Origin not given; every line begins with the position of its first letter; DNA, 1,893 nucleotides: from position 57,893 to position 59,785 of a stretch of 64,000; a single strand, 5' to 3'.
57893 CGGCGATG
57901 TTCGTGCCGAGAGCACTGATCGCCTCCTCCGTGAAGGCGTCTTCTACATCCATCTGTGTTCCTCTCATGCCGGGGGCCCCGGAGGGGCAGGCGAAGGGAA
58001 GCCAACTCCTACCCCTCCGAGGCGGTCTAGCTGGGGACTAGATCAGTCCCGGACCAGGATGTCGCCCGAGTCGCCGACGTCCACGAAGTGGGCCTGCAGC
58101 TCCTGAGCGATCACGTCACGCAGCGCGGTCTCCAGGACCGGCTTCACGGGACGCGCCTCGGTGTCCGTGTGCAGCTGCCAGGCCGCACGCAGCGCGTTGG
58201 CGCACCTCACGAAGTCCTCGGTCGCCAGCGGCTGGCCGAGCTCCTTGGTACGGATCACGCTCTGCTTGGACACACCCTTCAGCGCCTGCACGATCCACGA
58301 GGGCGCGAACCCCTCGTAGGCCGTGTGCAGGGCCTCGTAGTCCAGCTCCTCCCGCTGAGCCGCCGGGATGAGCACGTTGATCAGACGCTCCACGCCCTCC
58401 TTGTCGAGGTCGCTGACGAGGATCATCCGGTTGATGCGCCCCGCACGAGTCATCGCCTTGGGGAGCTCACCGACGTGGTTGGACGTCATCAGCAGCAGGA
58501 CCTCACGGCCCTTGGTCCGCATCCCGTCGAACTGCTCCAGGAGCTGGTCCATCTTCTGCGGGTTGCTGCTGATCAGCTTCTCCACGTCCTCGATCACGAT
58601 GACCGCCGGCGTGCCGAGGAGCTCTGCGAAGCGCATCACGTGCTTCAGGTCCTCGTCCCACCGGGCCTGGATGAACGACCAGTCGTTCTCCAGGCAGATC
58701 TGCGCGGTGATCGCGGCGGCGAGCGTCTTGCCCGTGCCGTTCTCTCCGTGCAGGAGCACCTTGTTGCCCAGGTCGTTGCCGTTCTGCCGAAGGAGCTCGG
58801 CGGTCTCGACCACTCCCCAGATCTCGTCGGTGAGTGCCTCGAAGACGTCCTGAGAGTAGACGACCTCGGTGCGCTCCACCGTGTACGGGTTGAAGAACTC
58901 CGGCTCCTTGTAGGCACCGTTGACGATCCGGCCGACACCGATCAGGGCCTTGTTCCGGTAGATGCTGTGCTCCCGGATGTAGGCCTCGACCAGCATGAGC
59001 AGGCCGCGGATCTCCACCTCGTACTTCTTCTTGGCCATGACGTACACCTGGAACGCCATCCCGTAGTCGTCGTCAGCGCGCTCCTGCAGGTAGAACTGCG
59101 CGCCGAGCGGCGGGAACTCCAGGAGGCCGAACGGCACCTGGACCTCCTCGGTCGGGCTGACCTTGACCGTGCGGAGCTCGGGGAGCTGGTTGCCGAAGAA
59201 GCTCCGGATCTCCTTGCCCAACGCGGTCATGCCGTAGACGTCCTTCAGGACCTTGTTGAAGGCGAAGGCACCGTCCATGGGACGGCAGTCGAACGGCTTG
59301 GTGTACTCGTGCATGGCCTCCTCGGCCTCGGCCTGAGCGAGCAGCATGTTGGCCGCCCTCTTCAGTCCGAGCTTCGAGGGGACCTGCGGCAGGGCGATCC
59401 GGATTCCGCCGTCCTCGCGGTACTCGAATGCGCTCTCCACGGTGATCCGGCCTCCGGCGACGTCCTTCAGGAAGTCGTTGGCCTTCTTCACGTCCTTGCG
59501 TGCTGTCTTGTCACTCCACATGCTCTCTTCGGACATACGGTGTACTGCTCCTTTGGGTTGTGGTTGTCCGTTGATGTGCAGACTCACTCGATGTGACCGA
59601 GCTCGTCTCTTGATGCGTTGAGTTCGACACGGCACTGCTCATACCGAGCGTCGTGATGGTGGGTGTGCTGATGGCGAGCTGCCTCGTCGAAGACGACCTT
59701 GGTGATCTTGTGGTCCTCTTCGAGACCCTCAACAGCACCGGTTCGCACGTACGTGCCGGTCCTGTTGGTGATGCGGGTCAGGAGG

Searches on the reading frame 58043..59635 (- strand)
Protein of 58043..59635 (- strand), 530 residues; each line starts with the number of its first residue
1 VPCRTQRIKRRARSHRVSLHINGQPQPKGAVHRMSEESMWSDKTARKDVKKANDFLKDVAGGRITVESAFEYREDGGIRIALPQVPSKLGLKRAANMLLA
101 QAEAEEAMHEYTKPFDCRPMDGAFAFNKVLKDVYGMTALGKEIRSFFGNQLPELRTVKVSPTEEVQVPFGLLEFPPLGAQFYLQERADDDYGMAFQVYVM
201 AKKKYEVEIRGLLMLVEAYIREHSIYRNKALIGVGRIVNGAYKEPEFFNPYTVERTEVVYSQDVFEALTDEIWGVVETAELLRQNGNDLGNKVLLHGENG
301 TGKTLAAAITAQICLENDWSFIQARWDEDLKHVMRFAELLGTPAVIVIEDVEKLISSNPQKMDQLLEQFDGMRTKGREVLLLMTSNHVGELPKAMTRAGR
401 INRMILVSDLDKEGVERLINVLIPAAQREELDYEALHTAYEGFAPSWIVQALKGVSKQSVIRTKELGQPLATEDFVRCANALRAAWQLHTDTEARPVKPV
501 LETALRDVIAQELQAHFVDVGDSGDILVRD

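Call 103: search_protein_families(library=pfam, proteins=[window:58043-59635:-], max_evalue=0.001)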
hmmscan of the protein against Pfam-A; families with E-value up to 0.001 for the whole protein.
window:58043-59635:- (530 aa): 3 families
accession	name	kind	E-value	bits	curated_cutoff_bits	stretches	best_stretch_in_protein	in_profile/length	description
PF00004.35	AAA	-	2.8e-14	54.1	21.2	1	293-407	1-129/131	ATPase family associated with various cellular activities (AAA)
PF13191.12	AAA_16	-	2.9e-05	25.1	32.6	1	290-377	24-113/167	AAA ATPase domain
PF20720.3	nSTAND3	-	0.00079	19.6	27.2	0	291-386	18-112/155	Novel STAND NTPase 3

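Call 105: search_protein_families(library=ncbifam, proteins=[window:58043-59635:-], max_evalue=0.0001)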
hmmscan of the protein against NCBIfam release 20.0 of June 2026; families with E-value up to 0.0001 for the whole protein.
window:58043-59635:- (530 aa): 7 families
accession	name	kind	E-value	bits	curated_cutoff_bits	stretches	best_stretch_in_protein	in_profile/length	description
NF047747.1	PrtsmActNtasePan2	equivalog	1.5e-09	37.6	700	1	276-447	171-360/397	proteasome-activating nucleotidase Pan2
NF003069.1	PRK03992.1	subfamily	1.8e-09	37.2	500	1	362-463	255-355/379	proteasome-activating nucleotidase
NF047748.1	PrtsmActNtasePan1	equivalog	3e-09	36.4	750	1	276-442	168-352/405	proteasome-activating nucleotidase Pan1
NF042959.1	IteA_antiphage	equivalog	7.2e-09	35.3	510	0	253-312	89-147/367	anti-phage ATPase IteA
TIGR01241.2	FtsH_fam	equivalog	3e-08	32.9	600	1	360-444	283-367/598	ATP-dependent zinc metalloprotease FtsH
TIGR01242.2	TIGR01242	subfamily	9.4e-08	31.4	500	0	362-445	238-321/362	proteasome-activating nucleotidase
TIGR01243.1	CDC48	subfamily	2.3e-07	29.5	802.65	1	278-448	200-385/733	CDC48 family AAA ATPase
